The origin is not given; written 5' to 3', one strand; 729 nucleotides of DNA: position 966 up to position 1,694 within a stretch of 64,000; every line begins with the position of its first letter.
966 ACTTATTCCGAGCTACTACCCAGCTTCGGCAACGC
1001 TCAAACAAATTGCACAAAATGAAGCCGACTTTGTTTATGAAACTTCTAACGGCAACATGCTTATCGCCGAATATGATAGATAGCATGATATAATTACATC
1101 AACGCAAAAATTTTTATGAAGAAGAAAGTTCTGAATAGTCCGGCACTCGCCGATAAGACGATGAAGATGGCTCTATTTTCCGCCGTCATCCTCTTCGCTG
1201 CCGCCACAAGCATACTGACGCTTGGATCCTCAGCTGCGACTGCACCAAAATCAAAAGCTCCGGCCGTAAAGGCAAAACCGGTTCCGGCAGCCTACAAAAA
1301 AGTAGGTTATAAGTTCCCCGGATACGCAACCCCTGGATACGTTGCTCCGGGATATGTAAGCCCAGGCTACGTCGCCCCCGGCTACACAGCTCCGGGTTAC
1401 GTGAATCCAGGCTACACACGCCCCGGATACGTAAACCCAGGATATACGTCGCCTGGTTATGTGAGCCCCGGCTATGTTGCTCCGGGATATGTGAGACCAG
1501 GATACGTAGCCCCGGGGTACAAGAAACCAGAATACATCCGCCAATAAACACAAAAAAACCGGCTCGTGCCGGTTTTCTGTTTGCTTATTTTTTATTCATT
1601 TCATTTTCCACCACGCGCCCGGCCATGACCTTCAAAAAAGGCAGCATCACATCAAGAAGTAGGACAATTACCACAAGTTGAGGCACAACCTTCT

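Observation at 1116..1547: Secreted protein made almost entirely of PGY(V/T)x pentapeptide repeats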

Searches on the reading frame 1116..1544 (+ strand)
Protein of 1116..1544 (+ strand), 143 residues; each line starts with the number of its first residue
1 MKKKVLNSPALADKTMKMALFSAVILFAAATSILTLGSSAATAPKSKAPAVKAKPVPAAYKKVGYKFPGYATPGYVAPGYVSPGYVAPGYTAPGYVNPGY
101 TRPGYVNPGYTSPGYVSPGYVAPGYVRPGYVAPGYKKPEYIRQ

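Call 5: search_protein_families(library=pfam, proteins=[window:1116-1544:+], max_evalue=0.01)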
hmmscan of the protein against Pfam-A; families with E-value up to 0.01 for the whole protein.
window:1116-1544:+ (143 aa): 1 family
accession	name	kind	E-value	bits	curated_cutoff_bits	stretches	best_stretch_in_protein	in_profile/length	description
PF01744.25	GLTT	-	4.4e-05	23.6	21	0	71-94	3-26/28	GLTT repeat (6 copies)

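Call 7: find_homologous_proteins(query=window:1116-1544:+, max_evalue=0.001)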
Query window:1116-1544:+ (143 aa): 2 proteins with E <= 0.001 among 16 candidates.
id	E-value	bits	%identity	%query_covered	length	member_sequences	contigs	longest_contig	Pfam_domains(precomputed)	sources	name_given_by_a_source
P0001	1.5e-8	53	67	34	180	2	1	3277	-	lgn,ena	-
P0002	2.9e-5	42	71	31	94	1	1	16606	-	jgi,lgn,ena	-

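Call 11: find_encoding_contigs(protein=window:1116-1544:+, flank=10000)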
Protein window:1116-1544:+ (143 aa): 3 contigs read that carry it; 1 place shown.
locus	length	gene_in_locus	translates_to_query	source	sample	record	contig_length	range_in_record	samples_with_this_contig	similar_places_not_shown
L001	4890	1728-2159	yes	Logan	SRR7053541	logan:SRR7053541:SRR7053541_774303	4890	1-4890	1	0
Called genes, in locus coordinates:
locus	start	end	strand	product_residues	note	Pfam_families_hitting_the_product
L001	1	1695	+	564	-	?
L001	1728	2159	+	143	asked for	-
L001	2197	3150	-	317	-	PF13593:SBF_like, PF01758:SBF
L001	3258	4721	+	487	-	PF04244:DPRP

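Call 14: find_related_loci(query=window:1116-1544:+, collection=genome_contigs, flank=10000)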
Query window:1116-1544:+ (143 aa) in genome_contigs; peptide patterns used: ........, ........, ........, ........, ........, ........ (x = any residue, [..] = any of these).
279 stretches matched a pattern; 5 encode a relative of the query (tblastn E <= 1e-3); 5 distinct loci.
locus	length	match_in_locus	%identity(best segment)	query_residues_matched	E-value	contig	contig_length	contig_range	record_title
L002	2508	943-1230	34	2-141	8e-11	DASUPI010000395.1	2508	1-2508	MAG TPA_asm: Rhodoplanes sp. isolate SMAG_U1650 k141_332383, whole genome shotgun sequence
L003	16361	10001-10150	64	52-135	2e-8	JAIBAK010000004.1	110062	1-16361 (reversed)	MAG: Bacteroidia bacterium isolate SSF48 NODE_2713_length_110062_cov_64.825215, whole genome shotgun sequence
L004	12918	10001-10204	43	71-142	1e-7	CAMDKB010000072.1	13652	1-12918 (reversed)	MAG: Rhizobium sp. Q54 isolate MsH-01oct19-321 genome assembly, contig: MsH-01oct19-C9408, whole genome shotgun sequence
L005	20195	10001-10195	38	40-136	9e-7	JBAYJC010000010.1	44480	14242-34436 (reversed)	MAG: Patescibacteria group bacterium isolate SO_2016_GW1_46 scaffold01598_OW334_2016, whole genome shotgun sequence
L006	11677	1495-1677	42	77-139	3e-5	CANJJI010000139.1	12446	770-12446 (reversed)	MAG: Beijerinckiaceae bacterium isolate RH-23may17-1181 genome assembly, contig: RH-23may17-C39697, whole genome shotgun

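Call 23: search_protein_representatives(protein=window:1116-1544:+)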
Query: 143 residues. Proteins with E-value up to 0.001 (for the whole library): 2157; up to 1e-10: 368; up to 1e-30: 25. The best 150 are listed.
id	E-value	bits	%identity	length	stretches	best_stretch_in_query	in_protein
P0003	6.6e-74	263.0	55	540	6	62-140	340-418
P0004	3.6e-61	221.7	38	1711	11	59-143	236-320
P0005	1.5e-55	203.5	28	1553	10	63-142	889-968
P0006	2.0e-49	183.6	35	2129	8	63-139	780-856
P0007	4.8e-49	182.4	35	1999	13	67-130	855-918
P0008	2.8e-47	176.6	36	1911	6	30-138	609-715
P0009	7.6e-46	172.0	36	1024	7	60-140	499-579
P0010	1.1e-45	171.5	44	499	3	47-135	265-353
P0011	4.7e-44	166.2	38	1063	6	59-140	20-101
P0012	2.1e-43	164.1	38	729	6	59-142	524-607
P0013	3.8e-40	153.5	42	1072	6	68-135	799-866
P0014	4.0e-40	153.4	37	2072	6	59-142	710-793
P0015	1.8e-39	151.4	38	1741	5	58-140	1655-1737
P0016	2.4e-39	150.9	34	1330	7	63-135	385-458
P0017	2.2e-36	141.3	44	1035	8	72-135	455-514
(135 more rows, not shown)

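Call 27: find_encoding_contigs(protein=P0002, flank=8000, max_places=3)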
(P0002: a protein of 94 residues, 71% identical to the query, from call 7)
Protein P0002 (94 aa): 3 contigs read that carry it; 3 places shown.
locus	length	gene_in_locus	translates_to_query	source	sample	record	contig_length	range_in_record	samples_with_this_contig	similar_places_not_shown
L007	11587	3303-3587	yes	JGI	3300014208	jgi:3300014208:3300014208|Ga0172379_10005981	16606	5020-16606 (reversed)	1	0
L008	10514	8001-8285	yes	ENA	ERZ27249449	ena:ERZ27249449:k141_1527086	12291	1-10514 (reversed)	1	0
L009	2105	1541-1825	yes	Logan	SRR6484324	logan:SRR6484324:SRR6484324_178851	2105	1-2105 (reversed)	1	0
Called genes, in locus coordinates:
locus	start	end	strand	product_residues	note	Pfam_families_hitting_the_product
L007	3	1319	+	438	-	?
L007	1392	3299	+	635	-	-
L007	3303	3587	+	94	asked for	-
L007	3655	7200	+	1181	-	PF02811:PHP, PF07733:DNA_pol3_alpha, PF17657:DNA_pol3_finger, PF14579:HHH_6, PF01336:tRNA_anti-codon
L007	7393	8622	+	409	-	-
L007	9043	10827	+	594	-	PF07973:tRNA_SAD, PF00587:tRNA-synt_2b, PF03129:HGTP_anticodon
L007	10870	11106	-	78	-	-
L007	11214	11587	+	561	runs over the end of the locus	PF25917:BSH_RND (weak), PF25975:CzcB_C (faint), PF25990:Beta-barrel_YknX, PF26002:Beta-barrel_AprE (faint)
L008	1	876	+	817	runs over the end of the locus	PF01588:tRNA_bind, PF03483:B3_4, PF03484:B5, PF17759:tRNA_synthFbeta, PF03147:FDX-ACB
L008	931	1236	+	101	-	-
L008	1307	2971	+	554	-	-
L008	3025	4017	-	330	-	PF13191:AAA_16 (faint), PF23569:NBD_SMAX1 (weak), PF01637:ATPase_2 (faint), PF05621:TniB (faint), PF13401:AAA_22 (faint), PF00004:AAA, PF17871:AAA_lid_9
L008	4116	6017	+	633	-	PF13229:Beta_helix (weak)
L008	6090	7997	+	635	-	-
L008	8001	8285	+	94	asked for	-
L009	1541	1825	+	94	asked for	-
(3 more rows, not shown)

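Call 28: find_encoding_contigs(protein=P0001, flank=4000, max_places=3)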
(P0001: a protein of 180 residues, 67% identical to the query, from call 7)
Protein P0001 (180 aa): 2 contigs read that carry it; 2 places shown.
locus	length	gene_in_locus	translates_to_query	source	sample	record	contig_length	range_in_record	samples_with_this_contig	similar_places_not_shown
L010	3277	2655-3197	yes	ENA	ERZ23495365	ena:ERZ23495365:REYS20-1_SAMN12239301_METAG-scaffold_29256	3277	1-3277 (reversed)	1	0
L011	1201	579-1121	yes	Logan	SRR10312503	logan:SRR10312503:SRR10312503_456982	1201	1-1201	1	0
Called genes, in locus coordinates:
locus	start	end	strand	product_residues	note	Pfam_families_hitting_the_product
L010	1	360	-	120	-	?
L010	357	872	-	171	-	PF02075:RuvC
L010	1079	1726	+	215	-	PF13441:Gly-zipper_YMGG, PF05433:Rick_17kDa_Anti (weak), PF13488:Gly-zipper_Omp, PF00691:OmpA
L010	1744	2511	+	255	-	PF00392:GntR, PF07729:FCD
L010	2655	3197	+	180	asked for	-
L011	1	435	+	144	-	?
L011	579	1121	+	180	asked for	-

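Call 33: find_homologous_proteins(query=L001:1-1692:+, max_evalue=0.00001)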
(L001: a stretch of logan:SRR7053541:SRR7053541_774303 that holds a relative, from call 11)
Query L001:1-1692:+ (564 aa): 22 proteins with E <= 0.00001 among 8000 candidates.
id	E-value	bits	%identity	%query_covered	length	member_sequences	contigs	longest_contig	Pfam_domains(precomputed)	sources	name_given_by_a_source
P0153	0.0e+0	1243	100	100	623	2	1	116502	-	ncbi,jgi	ncbi:MAG: hypothetical protein WCJ29_00100 [bacterium]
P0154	3.6e-87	311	36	98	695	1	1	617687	-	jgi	jgi:hypothetical protein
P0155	1.8e-86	309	38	95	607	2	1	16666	-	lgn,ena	-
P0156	2.7e-86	308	35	99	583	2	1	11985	-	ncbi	-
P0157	3.0e-80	288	35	98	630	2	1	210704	-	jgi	-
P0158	1.8e-64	236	31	98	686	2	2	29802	-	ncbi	ncbi:MAG: hypothetical protein AAB886_01800 [Patescibacteria group bacterium]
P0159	9.0e-61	224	31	97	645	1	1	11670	-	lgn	-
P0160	8.7e-58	214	30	99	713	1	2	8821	-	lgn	-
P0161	1.3e-55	207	30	97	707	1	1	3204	-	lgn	-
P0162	2.4e-54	203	31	87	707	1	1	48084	-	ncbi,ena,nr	ncbi:MAG TPA: hypothetical protein VEA18_00735 [Candidatus Kapabacteria bacterium]|nr:hypothetical p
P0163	2.4e-51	193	31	98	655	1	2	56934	-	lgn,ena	-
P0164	7.3e-45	172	28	98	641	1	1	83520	-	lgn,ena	-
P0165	2.1e-42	164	28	96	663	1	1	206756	-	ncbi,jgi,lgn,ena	ncbi:MAG: hypothetical protein WCT50_01030 [Patescibacteria group bacterium]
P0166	2.6e-42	163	31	93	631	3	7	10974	-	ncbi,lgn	-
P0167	7.8e-42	162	30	90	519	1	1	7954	-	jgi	jgi:hypothetical protein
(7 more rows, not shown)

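Call 35: find_related_loci(query=A2, collection=metagenome_contigs, flank=4000)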
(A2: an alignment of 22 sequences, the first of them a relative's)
Query A2 (623 aa) in metagenome_contigs; peptide patterns used: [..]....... (x = any residue, [..] = any of these).
400 stretches matched a pattern; 374 encode a relative of the query (tblastn E <= 1e-3); the best 80 are kept; 80 distinct loci.
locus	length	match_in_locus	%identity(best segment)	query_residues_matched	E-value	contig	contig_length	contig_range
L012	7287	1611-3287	38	74-621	2e-87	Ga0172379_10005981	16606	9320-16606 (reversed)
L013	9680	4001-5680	35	72-623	6e-86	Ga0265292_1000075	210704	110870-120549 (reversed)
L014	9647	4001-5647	38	84-621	2e-85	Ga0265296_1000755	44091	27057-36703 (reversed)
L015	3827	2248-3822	36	74-587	1e-74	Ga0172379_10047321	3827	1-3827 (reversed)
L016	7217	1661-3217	36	57-563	1e-81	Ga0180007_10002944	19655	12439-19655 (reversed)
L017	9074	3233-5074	32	15-622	1e-66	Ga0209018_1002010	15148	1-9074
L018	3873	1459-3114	33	83-621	7e-66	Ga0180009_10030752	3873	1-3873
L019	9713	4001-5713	32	64-621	1e-64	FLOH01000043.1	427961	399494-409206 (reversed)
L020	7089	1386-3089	32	56-623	1e-62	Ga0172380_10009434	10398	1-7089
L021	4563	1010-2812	31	38-623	2e-60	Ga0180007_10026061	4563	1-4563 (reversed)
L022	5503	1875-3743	30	8-622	8e-60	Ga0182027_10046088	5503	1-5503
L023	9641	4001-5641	31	82-623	5e-59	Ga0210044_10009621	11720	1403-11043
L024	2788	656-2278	31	83-623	9e-59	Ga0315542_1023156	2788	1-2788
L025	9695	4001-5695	30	60-623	2e-57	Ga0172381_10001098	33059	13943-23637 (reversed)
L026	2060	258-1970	31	56-621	5e-58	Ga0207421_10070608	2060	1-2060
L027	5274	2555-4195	32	84-623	4e-55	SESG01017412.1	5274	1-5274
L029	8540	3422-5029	32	83-621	6e-55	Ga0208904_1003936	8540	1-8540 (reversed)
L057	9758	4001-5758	28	47-623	7e-50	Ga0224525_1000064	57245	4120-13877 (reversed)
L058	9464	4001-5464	29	147-623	5e-50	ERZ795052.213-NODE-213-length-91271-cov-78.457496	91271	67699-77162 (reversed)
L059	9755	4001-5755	30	55-623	1e-49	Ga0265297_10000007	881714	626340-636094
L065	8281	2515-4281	29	28-621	1e-49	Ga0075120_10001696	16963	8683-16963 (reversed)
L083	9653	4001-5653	28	82-623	1e-47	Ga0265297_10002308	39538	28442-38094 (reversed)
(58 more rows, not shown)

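Call 45: search_protein_families(library=pfam, proteins=[L005:9407-10660:+, P0153, L007:1392-3296:+], max_evalue=0.1)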
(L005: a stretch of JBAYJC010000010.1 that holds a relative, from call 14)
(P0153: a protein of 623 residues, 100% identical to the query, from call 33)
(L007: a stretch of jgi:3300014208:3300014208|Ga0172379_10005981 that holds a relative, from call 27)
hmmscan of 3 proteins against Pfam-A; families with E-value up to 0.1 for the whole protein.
L005:9407-10660:+ (418 aa): 0 families

P0153 (623 aa): 1 family
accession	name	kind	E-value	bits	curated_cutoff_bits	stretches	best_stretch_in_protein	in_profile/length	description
PF19639.4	DUF6142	-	0.056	14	27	0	401-458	37-98/103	Family of unknown function (DUF6142)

L007:1392-3296:+ (635 aa): 0 families

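Call 47: predict_structure(alignment_id=A2)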
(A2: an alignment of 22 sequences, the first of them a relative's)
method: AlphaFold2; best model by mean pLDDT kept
length: 623 residues; sequences in the alignment: 22
mean_pLDDT: 90.2   pTM: 0.90
mean pLDDT of the five models: 90.2, 89.6, 88.5, 88.1, 88.0
residues with pLDDT >= 90: 442; 70-90: 147; 50-70: 33; < 50: 1
segments of 3 or more residues with pLDDT < 50: none
pLDDT, mean of each block of 10 residues (from residue 1): 92 93 93 95 75 68 96 97 94 92 97 95 95 96 87 88 88 85 92 91 96 95 95 91 88 96 93 94 92 95 79 95 94 88 90 83 79 88 95 93 96 95 77 88 95 95 93 95 88 80 95 90 90 72 67 84 91 93 94 91 96 92 95
secondary structure, 60 per line:
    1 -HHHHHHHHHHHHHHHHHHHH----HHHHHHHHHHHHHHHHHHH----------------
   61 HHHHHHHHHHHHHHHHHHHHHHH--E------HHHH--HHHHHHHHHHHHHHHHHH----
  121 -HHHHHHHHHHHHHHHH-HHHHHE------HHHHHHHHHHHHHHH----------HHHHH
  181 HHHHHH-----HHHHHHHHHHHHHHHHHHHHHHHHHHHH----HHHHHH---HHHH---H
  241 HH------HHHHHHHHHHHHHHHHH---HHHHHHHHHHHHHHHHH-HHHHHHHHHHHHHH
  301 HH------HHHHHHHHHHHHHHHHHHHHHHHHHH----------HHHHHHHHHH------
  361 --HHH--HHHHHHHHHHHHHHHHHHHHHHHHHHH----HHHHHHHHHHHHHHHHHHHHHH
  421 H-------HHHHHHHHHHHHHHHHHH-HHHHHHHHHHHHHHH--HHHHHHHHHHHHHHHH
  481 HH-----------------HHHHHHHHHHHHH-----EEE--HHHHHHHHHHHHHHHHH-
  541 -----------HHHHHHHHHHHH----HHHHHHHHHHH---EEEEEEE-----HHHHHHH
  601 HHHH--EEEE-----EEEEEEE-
elements in order: H2-21 H26-44 H61-83 H93-96 H99-116 H122-137 H139-143 H151-165 H176-186 H192-219 H224-229 H233-236 H249-265 H269-285 H287-302 H309-334 H345-354 H368-394 H399-421 H429-446 H448-462 H465-482 H500-512 E518-520 H523-539 H552-563 H568-578 E582-588 H594-604 E607-610 E616-622

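Call 50: fold_search(model_id=the predicted structure, library=pdb)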
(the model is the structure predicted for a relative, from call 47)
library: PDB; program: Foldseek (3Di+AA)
matches with E <= 10: 408; with E <= 0.001: 3
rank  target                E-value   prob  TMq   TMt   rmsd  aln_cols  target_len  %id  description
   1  8if8_C                9.2e-05  1.00  0.42  0.44  13.1       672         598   13  Arabinosyltransferase AftA (released 2023-05-31)
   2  7e9s_A                3.0e-04  1.00  0.30  0.24  17.6       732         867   12  Archaeal oligosaccharyltransferase AglB from Archaeoglobus fulgidus in complex with an inhibitory peptide and a dolich (released 2021-09-08)
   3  8if8_B                4.1e-04  1.00  0.38  0.38  14.2       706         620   11  Arabinosyltransferase AftA (released 2023-05-31)
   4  3wak                  2.5e-02  0.87  0.29  0.23  17.9       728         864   12  Crystal structure of the Archaeoglobus fulgidus oligosaccharyltransferase (O29867_ARCFU) in the apo form (released 2013-10-30)
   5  7p5j_A                4.4e-02  0.10  0.07  0.09  33.4       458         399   12  Cryo-EM structure of human TTYH1 in GDN (released 2021-08-11)
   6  6wby                  4.5e-02  0.99  0.42  0.24   9.3       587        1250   14  Single-Particle Cryo-EM Structure of Arabinofuranosyltransferase AftD from Mycobacteria, Mutant R1389S Class 2 (released 2020-05-13)
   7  5f15                  9.6e-02  0.25  0.15  0.16  20.1       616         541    9  Crystal Structure of ArnT from Cupriavidus metallidurans bound to Undecaprenyl phosphate (released 2016-02-17)
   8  8ga5_A                1.1e-01  0.14  0.12  0.15  25.0       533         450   13  CLC-ec1 L25C/A450C/C85A at pH 4.5 100mM Cl Intermediate (released 2024-02-07)
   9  9g6d_A                1.4e-01  0.11  0.09  0.11  24.5       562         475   10  CLC7/OSTM1 complex in the absence of PIP2 lipid. (released 2025-07-30)
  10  6ad7_B                1.8e-01  0.07  0.08  0.10  25.7       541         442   11  Crystal structure of the E148D mutant CLC-ec1 in 20 mM bromide (released 2019-08-28)
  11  5hd8_A                1.9e-01  0.07  0.09  0.11  25.0       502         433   13  Crystal structure of disulfide cross-linked D417C ClC-ec1 (released 2017-01-18)
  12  2ht2_A                2.0e-01  0.08  0.11  0.13  21.7       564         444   11  Structure of the Escherichia coli ClC chloride channel Y445H mutant and Fab complex (released 2006-09-19)
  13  5ezm                  2.2e-01  0.13  0.11  0.13  21.7       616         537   11  Crystal Structure of ArnT from Cupriavidus metallidurans in the apo state (released 2016-02-17)
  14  7p2l                  2.4e-01  0.14  0.10  0.14  28.0       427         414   12  thermostabilised 7TM domain of human mGlu5 receptor bound to photoswitchable ligand alloswitch-1 (released 2021-09-08)
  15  9b49_A                2.4e-01  0.08  0.09  0.12  26.8       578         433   11  K459Q variant of P. indica phosphate transporter (released 2025-03-26)
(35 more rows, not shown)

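Call 55: search_solved_structures(query=A2, max_evalue=10, show_alignments=2)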
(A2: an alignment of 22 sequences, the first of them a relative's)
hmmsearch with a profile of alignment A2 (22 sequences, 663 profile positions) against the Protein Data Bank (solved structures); distinct sequences matched with E-value up to 10: 4.
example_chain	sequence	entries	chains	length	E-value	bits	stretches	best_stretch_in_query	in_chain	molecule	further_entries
1occ_B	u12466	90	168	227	0.28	12.7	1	82-150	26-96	CYTOCHROME C OXIDASE | Cytochrome c oxidase polypeptide II | Cytochrome c oxidase subunit 2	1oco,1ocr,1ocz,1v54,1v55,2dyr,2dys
9w2z_B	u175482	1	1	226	0.29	12.6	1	82-150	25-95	Cytochrome c oxidase subunit 2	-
4d6e_A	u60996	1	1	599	0.5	11.9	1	504-571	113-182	GLYCOSIDE HYDROLASE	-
4d6f_A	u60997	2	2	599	0.51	11.8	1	504-571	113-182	GLYCOSIDE HYDROLASE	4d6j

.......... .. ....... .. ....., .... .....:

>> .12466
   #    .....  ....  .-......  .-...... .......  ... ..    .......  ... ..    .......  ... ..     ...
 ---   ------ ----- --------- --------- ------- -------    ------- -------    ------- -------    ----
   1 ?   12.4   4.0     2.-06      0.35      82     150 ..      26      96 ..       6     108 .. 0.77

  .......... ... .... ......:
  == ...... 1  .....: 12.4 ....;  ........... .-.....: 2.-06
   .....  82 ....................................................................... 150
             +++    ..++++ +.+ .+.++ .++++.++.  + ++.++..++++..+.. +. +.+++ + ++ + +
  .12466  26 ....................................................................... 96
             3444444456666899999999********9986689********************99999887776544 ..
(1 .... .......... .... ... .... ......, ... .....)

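Call 56: search_protein_families(library=ncbifam, proteins=[P0153, window:1116-1544:+, L007:1392-3296:+], max_evalue=1)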
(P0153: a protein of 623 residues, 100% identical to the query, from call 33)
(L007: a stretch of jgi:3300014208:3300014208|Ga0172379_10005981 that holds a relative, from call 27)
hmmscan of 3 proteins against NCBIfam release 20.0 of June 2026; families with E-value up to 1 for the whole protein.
P0153 (623 aa): 1 family
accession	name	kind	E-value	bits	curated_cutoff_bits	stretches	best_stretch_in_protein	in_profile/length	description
TIGR03074.1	PQQ_membr_DH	subfamily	0.43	8.3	832.65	1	376-502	26-148/783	membrane-bound PQQ-dependent dehydrogenase, glucose/quinate/shikimate family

window:1116-1544:+ (143 aa): 0 families

L007:1392-3296:+ (635 aa): 1 family
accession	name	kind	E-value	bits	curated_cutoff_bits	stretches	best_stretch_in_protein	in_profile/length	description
TIGR02976.1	phageshock_pspB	equivalog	0.3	11.4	51.7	1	93-120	3-31/75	envelope stress response membrane protein PspB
